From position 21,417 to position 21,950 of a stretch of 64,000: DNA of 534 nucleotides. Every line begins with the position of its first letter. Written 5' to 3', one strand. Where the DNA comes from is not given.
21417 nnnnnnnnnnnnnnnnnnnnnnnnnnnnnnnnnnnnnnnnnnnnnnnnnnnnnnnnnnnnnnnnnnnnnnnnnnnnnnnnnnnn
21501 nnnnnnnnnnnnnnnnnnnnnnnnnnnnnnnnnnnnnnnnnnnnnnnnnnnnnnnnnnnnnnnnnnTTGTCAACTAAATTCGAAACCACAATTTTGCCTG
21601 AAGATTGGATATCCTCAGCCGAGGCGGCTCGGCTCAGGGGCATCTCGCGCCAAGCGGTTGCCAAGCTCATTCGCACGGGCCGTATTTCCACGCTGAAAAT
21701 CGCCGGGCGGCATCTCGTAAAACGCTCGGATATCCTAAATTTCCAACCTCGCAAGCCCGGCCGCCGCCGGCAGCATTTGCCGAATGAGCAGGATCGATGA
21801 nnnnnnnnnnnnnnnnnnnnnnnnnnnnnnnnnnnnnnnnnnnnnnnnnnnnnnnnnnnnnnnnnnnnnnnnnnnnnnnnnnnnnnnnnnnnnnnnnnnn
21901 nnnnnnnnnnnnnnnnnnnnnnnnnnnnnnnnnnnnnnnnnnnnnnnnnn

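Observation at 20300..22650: Low-GC islet with an m4C-type methyltransferase, an HTH gene and an overlapping unknown ORF: candidate type II R-M system with an unrecognised nuclease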

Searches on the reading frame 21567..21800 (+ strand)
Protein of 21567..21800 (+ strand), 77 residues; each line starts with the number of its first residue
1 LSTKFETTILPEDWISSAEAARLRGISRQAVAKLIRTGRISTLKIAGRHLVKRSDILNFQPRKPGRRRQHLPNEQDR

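Call 3: search_protein_families(library=pfam, proteins=[window:21567-21800:+], max_evalue=1)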
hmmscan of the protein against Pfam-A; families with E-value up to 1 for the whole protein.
window:21567-21800:+ (77 aa): 5 families
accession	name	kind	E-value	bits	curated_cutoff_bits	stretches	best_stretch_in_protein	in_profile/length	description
PF12728.13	HTH_17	-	5e-08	33.5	27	1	14-59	1-46/51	Helix-turn-helix domain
PF13338.12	AbiEi_4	-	0.00011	22.6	25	1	14-43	13-41/49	Transcriptional regulator, AbiEi antitoxin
PF10743.14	Phage_Cox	-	0.063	13.6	27.5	1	8-46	5-43/87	Regulatory phage protein cox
PF07750.17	GcrA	-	0.12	13.2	26.9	1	17-67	21-67/155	GcrA cell cycle regulator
PF07037.17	YfeC-like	-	0.16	12.7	22.9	1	17-47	3-33/122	Transcription regulator YfeC-like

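Call 4: search_protein_families(library=ncbifam, proteins=[window:21567-21800:+], max_evalue=1)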
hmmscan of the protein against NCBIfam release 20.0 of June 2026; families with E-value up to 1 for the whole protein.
window:21567-21800:+ (77 aa): 3 families
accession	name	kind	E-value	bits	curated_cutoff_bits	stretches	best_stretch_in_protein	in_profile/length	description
NF040990.2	MamR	equivalog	7.6e-07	29.4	100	1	5-59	34-88/91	magnetosome protein MamR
TIGR01764.1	excise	domain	1.9e-05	24.9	28.8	1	14-56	1-43/49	excisionase family DNA-binding protein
NF033518.0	transpos_IS607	equivalog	0.13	11.8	110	1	19-57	2-41/187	IS607 family transposase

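Call 5: search_protein_families(library=padloc, proteins=[window:21567-21800:+], max_evalue=1)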
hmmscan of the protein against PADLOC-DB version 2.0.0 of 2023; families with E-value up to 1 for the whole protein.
window:21567-21800:+ (77 aa): 2 families
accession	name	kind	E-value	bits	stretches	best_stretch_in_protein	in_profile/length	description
PDLC04133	mad1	-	0.00061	18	1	12-60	3-51/60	mads_1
PDLC03356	MTase_II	-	0.029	11.2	1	14-66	5-57/545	Type II methyltransferase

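Call 67: find_homologous_proteins(query=window:21567-21797:+, max_evalue=0.001)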
Query seq(77 aa) (77 aa): 1 proteins with E <= 0.001 among 2 candidates.
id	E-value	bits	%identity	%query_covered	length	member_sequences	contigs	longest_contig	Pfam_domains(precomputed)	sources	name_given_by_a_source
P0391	6.6e-13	66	65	70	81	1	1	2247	PF12728.14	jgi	jgi:excisionase family DNA binding protein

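Call 80: predict_structure(alignment_id=A2)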
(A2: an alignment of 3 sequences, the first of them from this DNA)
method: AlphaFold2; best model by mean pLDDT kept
length: 77 residues; sequences in the alignment: 3
mean_pLDDT: 75.8   pTM: 0.54
mean pLDDT of the five models: 75.8, 73.2, 54.8, 48.9, 48.0
residues with pLDDT >= 90: 4; 70-90: 47; 50-70: 20; < 50: 6
segments of 3 or more residues with pLDDT < 50: 75-77
pLDDT, mean of each block of 10 residues (from residue 1): 56 86 88 88 85 86 58 53
secondary structure, 60 per line:
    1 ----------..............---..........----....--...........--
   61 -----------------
elements in order: E14-16 H17-24 H28-37 E42-45 E48-52 H53-58

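Call 82: fold_search(model_id=the predicted structure, library=pdb)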
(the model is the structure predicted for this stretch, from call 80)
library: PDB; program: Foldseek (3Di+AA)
matches with E <= 10: 873; with E <= 0.001: 0
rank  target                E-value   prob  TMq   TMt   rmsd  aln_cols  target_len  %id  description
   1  4j2n_C                1.5e-02  1.00  0.56  0.75   3.6        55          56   22  Crystal Structure of mycobacteriophage Pukovnik Xis (released 2013-10-23)
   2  4j2n_A                1.7e-02  1.00  0.56  0.77   2.0        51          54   22  Crystal Structure of mycobacteriophage Pukovnik Xis (released 2013-10-23)
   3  6ama_B                3.6e-02  1.00  0.51  0.69   1.4        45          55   13  Structure of S. coelicolor/S. venezuelae BldC-smeA-ssfA complex to 3.09 Angstrom (released 2018-03-28)
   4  6ama_H                3.8e-02  1.00  0.49  0.66   1.8        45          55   18  Structure of S. coelicolor/S. venezuelae BldC-smeA-ssfA complex to 3.09 Angstrom (released 2018-03-28)
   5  6amk_B                4.4e-02  1.00  0.47  0.67   2.1        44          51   18  Structure of Streptomyces venezuelae BldC-whiI opt complex (released 2018-03-28)
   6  6ama_A                4.6e-02  1.00  0.52  0.71   1.3        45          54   13  Structure of S. coelicolor/S. venezuelae BldC-smeA-ssfA complex to 3.09 Angstrom (released 2018-03-28)
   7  6ama_P                5.0e-02  1.00  0.52  0.69   1.3        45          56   13  Structure of S. coelicolor/S. venezuelae BldC-smeA-ssfA complex to 3.09 Angstrom (released 2018-03-28)
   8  6ama_Y                6.0e-02  1.00  0.52  0.67   1.4        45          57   13  Structure of S. coelicolor/S. venezuelae BldC-smeA-ssfA complex to 3.09 Angstrom (released 2018-03-28)
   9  5trd_A                6.0e-02  0.92  0.36  0.15   2.9        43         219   21  Structure of RbkR (Riboflavin Kinase) from Thermoplasma acidophilum determined in complex with CTP and its cognate DNA (released 2016-11-23)
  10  5trd_B                7.4e-02  0.89  0.35  0.15   3.0        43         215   21  Structure of RbkR (Riboflavin Kinase) from Thermoplasma acidophilum determined in complex with CTP and its cognate DNA (released 2016-11-23)
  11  6amk_A                7.9e-02  1.00  0.50  0.71   1.4        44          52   14  Structure of Streptomyces venezuelae BldC-whiI opt complex (released 2018-03-28)
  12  4lhf                  1.2e-01  0.99  0.48  0.47   3.3        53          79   28  Crystal structure of a DNA binding protein from phage P2 (released 2014-03-05)
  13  4pm3_A                1.3e-01  0.97  0.46  0.34   2.1        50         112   16  Structure of the double-stranded DNA binding type IV secretion protein TraN from Enterococcus (released 2014-07-30)
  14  2kfs_MODEL_1_A        1.4e-01  0.99  0.48  0.27   2.3        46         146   22  NMR structure of Rv2175c (released 2009-05-19)
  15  4pm3_B                1.4e-01  0.97  0.48  0.34   2.1        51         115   16  Structure of the double-stranded DNA binding type IV secretion protein TraN from Enterococcus (released 2014-07-30)
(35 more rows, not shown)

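Call 83: search_protein_families(library=phrogs, proteins=[window:21567-21800:+], max_evalue=0.01)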
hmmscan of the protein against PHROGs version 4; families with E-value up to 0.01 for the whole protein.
window:21567-21800:+ (77 aa): 6 families
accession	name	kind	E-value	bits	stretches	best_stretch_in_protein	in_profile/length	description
phrog_66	-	integration and excision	1.3e-06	29.4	1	10-73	89-153/412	excisionase and transcriptional regulator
phrog_2474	-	transcription regulation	0.00011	23.1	1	2-74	36-110/118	MerR-like transcriptional regulator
phrog_57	-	head and packaging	0.00029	21.7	1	11-43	9-41/199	terminase small subunit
phrog_4691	-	integration and excision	0.00048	21.1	1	12-60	16-65/78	excisionase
phrog_2907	-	integration and excision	0.0023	19.3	1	12-50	4-42/117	excisionase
phrog_575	-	integration and excision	0.0033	18.5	1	10-46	9-45/71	Cox-like excisionase and repressor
